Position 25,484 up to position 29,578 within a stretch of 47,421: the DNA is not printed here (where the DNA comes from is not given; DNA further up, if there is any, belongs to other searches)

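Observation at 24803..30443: Co-oriented cluster: signal-peptide beta-barrel-like protein, 1264-aa HEXXH lipoprotein metalloprotease, NfeD-like protein and flotillin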

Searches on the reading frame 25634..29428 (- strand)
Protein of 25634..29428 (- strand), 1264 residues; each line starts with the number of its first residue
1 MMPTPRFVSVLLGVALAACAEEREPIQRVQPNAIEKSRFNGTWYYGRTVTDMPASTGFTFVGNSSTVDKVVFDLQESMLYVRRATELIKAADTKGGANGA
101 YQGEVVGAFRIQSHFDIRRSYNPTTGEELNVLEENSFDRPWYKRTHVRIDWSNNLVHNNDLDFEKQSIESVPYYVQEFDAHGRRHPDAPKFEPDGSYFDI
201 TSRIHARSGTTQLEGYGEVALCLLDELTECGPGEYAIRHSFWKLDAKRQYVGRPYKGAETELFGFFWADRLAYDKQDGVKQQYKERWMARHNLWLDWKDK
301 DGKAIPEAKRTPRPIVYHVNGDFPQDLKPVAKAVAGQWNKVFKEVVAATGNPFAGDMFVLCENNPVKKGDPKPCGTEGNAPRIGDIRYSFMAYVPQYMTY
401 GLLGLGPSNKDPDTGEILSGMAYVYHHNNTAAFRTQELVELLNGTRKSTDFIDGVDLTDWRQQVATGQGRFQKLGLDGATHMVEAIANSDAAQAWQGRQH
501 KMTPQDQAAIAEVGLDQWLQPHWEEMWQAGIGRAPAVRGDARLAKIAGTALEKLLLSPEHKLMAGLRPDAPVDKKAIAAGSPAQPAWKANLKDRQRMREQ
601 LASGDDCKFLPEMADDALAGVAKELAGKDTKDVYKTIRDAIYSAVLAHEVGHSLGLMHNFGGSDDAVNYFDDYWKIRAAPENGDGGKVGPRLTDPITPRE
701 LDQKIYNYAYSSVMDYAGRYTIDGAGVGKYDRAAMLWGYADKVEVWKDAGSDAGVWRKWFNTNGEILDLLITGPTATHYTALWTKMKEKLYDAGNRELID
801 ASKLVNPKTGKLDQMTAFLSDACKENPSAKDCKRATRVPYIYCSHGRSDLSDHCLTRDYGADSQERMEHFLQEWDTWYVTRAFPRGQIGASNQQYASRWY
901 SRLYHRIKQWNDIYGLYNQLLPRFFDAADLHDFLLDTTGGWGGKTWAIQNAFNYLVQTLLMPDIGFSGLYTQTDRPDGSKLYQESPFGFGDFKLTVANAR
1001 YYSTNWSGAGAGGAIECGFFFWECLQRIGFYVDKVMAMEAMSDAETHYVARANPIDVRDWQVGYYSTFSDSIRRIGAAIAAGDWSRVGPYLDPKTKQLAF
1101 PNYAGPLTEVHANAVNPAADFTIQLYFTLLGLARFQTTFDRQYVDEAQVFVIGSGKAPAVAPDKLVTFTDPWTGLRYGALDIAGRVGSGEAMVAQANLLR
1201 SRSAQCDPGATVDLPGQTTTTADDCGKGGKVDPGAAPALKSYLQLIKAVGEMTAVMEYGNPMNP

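Call 7: search_protein_families(library=pfam, proteins=[window:25634-29428:-], max_evalue=0.1)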
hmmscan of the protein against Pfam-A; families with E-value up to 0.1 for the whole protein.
window:25634-29428:- (1264 aa): 8 families
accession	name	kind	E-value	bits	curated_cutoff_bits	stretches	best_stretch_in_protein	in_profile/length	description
PF16313.11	DUF4953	-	5.7e-08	32.8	24.2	1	642-664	13-35/316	Met-zincin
PF01400.30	Astacin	-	0.0043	17.2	22.5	0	643-717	79-144/189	Astacin (Peptidase family M12A)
PF00413.30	Peptidase_M10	-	0.017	15.4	24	1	642-659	108-125/159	Matrixin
PF10462.15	Peptidase_M66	-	0.018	14.5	20.6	1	638-666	188-216/306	Peptidase M66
PF13582.12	Reprolysin_3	-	0.034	15.1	22.4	1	643-658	107-122/123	Metallo-peptidase family M12B Reprolysin-like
PF05572.19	Peptidase_M43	-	0.036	14.4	23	1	638-663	64-89/152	Pregnancy-associated plasma protein-A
PF13583.11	Reprolysin_4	-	0.049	13.7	22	1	638-661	133-154/203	Metallo-peptidase family M12B Reprolysin-like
PF13688.12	Reprolysin_5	-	0.064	13.9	27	0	633-663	132-162/196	Metallo-peptidase family M12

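Call 8: search_protein_families(library=ncbifam, proteins=[window:25634-29428:-], max_evalue=0.1)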
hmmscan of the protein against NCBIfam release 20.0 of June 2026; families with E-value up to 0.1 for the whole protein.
window:25634-29428:- (1264 aa): 1 family
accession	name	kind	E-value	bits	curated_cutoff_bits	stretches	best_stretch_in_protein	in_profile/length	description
TIGR03952.1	metzin_BF0631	equivalog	0.00034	19.7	208.1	1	634-672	224-264/351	zinc-dependent metalloproteinase lipoprotein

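Call 10: find_homologous_proteins(query=window:25634-29428:-)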
Query window:25634-29428:- (1264 aa): 239 proteins with E <= 0.001 among 8000 candidates; the best 120 are listed.
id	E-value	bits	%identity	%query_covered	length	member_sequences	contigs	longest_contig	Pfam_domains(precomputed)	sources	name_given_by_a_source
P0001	0.0e+0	3003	100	100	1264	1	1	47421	PF16313.12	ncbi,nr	ncbi:MAG: hypothetical protein EXR79_10990 [Myxococcales bacterium]|nr:hypothetical protein [Myxococ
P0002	0.0e+0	1786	63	99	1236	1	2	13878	PF16313.12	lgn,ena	-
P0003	0.0e+0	1728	60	100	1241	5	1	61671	PF16313.12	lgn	-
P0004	0.0e+0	1673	58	98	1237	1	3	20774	PF16313.12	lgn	-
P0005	0.0e+0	1646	57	100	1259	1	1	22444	PF16313.12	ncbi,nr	ncbi:MAG: zinc-dependent metalloprotease [Myxococcales bacterium]|nr:zinc-dependent metalloprotease 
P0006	0.0e+0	1624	57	99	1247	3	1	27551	PF16313.12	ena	-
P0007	0.0e+0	1612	57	99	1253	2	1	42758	PF16313.12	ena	-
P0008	0.0e+0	1599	56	99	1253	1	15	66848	PF16313.12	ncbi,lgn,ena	-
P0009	0.0e+0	1596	56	100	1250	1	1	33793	PF16313.12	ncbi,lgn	-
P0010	0.0e+0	1590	56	99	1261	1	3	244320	PF16313.12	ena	-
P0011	0.0e+0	1582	57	98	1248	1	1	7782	PF16313.12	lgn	-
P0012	0.0e+0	1577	57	99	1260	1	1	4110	PF16313.12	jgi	jgi:hypothetical protein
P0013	0.0e+0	1574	56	99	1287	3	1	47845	PF16313.12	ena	-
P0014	0.0e+0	1572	57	99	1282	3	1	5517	PF16313.12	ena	-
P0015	0.0e+0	1570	55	100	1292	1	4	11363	PF16313.12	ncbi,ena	-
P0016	0.0e+0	1570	57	99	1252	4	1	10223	PF16313.12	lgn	-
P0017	0.0e+0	1568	55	100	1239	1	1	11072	PF16313.12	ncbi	-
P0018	0.0e+0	1559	56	99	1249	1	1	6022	PF16313.12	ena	-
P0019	0.0e+0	1552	55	99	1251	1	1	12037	PF16313.12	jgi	-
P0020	0.0e+0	1543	56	99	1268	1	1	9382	PF16313.12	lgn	-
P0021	0.0e+0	1494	55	98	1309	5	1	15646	PF16313.12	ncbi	-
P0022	0.0e+0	1455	53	100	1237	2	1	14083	PF16313.12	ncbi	-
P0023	0.0e+0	1452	53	99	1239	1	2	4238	PF16313.12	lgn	-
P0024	0.0e+0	1449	52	99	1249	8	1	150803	PF16313.12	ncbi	ncbi:MAG: zinc-dependent metalloprotease [bacterium]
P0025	0.0e+0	1448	52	100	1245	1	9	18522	PF16313.12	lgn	-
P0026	0.0e+0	1443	52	99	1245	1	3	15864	PF16313.12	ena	-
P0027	0.0e+0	1441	52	100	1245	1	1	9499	PF16313.12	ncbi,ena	-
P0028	0.0e+0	1440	51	100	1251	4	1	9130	PF16313.12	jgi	jgi:hypothetical protein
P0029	0.0e+0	1436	52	99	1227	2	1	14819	PF16313.12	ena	-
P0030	0.0e+0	1434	52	100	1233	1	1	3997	PF16313.12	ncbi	-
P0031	0.0e+0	1434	52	100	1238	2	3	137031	PF16313.12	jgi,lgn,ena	-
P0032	0.0e+0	1433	51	99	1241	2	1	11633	PF16313.12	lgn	-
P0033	0.0e+0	1432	53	100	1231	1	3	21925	PF16313.12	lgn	-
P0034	0.0e+0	1430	51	100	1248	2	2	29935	PF16313.12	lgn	-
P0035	0.0e+0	1429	51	99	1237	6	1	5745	PF16313.12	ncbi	-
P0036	0.0e+0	1425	51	99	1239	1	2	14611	PF16313.12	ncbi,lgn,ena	-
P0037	0.0e+0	1419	52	98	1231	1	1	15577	PF16313.12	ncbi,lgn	ncbi:MAG: zinc-dependent metalloprotease [Myxococcota bacterium]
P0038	0.0e+0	1415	50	99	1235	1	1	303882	PF16313.12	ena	-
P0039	0.0e+0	1415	51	99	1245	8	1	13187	PF16313.12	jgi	jgi:hypothetical protein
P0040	0.0e+0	1413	52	99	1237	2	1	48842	PF16313.12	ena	-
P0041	0.0e+0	1411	51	99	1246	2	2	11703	PF16313.12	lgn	-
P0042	0.0e+0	1410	52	100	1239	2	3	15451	PF16313.12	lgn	-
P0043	0.0e+0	1408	51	99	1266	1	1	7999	PF16313.12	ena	-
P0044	0.0e+0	1407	50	99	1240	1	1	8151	PF16313.12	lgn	-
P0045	0.0e+0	1406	51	99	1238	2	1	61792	PF16313.12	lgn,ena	-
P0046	0.0e+0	1402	50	100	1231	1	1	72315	PF16313.12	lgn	-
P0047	0.0e+0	1396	50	100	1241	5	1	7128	PF16313.12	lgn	-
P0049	0.0e+0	1391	51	99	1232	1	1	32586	PF16313.12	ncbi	-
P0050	0.0e+0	1390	51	99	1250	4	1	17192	PF16313.12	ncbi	-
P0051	0.0e+0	1388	51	99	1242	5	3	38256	PF16313.12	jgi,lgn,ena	-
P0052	0.0e+0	1387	51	99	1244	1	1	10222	PF16313.12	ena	-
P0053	0.0e+0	1379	51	99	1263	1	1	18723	PF16313.12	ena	-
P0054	0.0e+0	1379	51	99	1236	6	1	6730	PF16313.12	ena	-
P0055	0.0e+0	1379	51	99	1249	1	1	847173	PF16313.12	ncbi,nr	ncbi:MAG: zinc-dependent metalloprotease [Deltaproteobacteria bacterium]|nr:zinc-dependent metallopr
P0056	0.0e+0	1379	50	99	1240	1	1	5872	PF16313.12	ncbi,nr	ncbi:MAG: zinc-dependent metalloprotease [Myxococcales bacterium]|nr:zinc-dependent metalloprotease 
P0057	0.0e+0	1375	50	99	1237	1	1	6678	PF16313.12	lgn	-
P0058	0.0e+0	1375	50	99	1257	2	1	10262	PF16313.12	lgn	-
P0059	0.0e+0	1375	51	99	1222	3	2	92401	PF16313.12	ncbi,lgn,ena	-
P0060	0.0e+0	1375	50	99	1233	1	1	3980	PF16313.12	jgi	-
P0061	0.0e+0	1370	49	100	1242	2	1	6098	PF16313.12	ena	-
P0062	0.0e+0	1370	50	99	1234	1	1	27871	PF16313.12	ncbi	-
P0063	0.0e+0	1370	49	100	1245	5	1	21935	PF16313.12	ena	-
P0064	0.0e+0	1358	49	100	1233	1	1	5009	PF16313.12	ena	-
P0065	0.0e+0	1355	49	100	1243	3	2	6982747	PF16313.12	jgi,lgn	jgi:hypothetical protein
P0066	0.0e+0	1353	49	100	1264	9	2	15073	PF16313.12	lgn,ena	-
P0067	0.0e+0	1347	49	99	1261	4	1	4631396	PF16313.12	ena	-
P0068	0.0e+0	1345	49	99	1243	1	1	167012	PF16313.12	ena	-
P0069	0.0e+0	1336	48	100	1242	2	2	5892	PF16313.12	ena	-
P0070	0.0e+0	1331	48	99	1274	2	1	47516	PF16313.12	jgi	-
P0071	0.0e+0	1317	48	99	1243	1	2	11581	PF16313.12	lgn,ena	-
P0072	0.0e+0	1316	48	99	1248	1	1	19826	PF16313.12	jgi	jgi:hypothetical protein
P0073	0.0e+0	1315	49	100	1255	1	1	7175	PF16313.12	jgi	jgi:hypothetical protein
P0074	0.0e+0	1315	48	99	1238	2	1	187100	PF16313.12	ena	-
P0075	0.0e+0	1313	49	99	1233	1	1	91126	PF16313.12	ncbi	-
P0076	0.0e+0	1313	49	99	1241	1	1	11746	PF16313.12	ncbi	-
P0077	0.0e+0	1310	49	99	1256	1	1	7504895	PF16313.12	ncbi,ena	-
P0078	0.0e+0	1309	49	99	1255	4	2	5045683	PF16313.12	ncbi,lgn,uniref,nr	ncbi:zinc-dependent metalloprotease [Bradymonas sediminis]|uniref:EcxA zinc-binding domain-containin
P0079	0.0e+0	1307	48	100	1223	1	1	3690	PF16313.12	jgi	jgi:hypothetical protein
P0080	0.0e+0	1307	48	99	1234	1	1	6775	PF16313.12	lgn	-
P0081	0.0e+0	1305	49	98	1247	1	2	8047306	PF16313.12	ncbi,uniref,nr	ncbi:hypothetical protein FIV42_06000 [Persicimonas caeni]|uniref:EcxA zinc-binding domain-containin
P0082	0.0e+0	1295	48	98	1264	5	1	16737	PF16313.12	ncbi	-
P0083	0.0e+0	1295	48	99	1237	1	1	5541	PF16313.12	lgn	-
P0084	0.0e+0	1294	48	100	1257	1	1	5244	PF16313.12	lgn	-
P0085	0.0e+0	1294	48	100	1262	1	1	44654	PF16313.12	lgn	-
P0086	0.0e+0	1290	47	99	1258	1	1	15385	PF16313.12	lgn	-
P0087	0.0e+0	1278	48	99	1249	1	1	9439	PF16313.12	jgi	jgi:hypothetical protein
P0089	0.0e+0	1277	47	99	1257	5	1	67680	PF16313.12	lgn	-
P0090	0.0e+0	1269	46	99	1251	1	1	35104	PF16313.12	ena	-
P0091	0.0e+0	1268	47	99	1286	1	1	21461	PF16313.12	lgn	-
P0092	0.0e+0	1267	47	99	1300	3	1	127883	PF16313.12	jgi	jgi:hypothetical protein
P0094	0.0e+0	1259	47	99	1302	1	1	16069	PF16313.12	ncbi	-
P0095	0.0e+0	1256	47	100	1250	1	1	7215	PF16313.12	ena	-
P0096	0.0e+0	1256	46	100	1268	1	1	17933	PF16313.12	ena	-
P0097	0.0e+0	1255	47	100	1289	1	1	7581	PF16313.12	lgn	-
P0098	0.0e+0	1254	46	99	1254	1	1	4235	PF16313.12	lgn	-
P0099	0.0e+0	1254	47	99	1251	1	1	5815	PF16313.12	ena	-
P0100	0.0e+0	1251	46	99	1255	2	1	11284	PF16313.12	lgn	-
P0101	0.0e+0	1251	46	98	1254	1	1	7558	PF16313.12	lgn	-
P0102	0.0e+0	1251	47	99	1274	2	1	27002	PF16313.12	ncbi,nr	ncbi:MAG: zinc-dependent metalloprotease [Myxococcales bacterium]|nr:zinc-dependent metalloprotease 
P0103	0.0e+0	1250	47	99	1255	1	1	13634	PF16313.12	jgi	jgi:hypothetical protein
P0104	0.0e+0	1244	46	100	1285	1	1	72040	PF16313.12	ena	-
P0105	0.0e+0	1242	46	100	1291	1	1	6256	PF16313.12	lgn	-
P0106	0.0e+0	1241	47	99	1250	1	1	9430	PF16313.12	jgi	jgi:hypothetical protein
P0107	0.0e+0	1240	46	99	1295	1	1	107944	PF16313.12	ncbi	-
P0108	0.0e+0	1240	46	100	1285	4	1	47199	PF16313.12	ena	-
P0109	0.0e+0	1239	47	99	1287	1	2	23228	PF16313.12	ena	-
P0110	0.0e+0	1236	46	100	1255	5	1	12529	PF16313.12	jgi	jgi:hypothetical protein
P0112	0.0e+0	1210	46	99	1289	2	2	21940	PF16313.12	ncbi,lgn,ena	-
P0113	0.0e+0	1210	45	100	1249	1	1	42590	PF16313.12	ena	-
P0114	0.0e+0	1203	45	100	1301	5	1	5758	PF16313.12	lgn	-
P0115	0.0e+0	1199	45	100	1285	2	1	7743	PF16313.12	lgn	-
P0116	0.0e+0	1185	54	76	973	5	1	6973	PF16313.12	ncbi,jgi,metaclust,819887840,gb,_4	metaclust:\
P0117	0.0e+0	1182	44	100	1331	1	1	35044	PF16313.12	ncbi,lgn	-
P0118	0.0e+0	1175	44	99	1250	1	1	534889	PF16313.12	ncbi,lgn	-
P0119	0.0e+0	1169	45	99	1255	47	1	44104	PF16313.12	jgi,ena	-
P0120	0.0e+0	1145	44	100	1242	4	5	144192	PF16313.12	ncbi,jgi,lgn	jgi:hypothetical protein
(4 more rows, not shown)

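Call 11: search_solved_structures(query=window:25634-29428:-, max_evalue=1, show_alignments=2)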
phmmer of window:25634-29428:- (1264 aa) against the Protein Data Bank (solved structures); distinct sequences matched with E-value up to 1: 0.
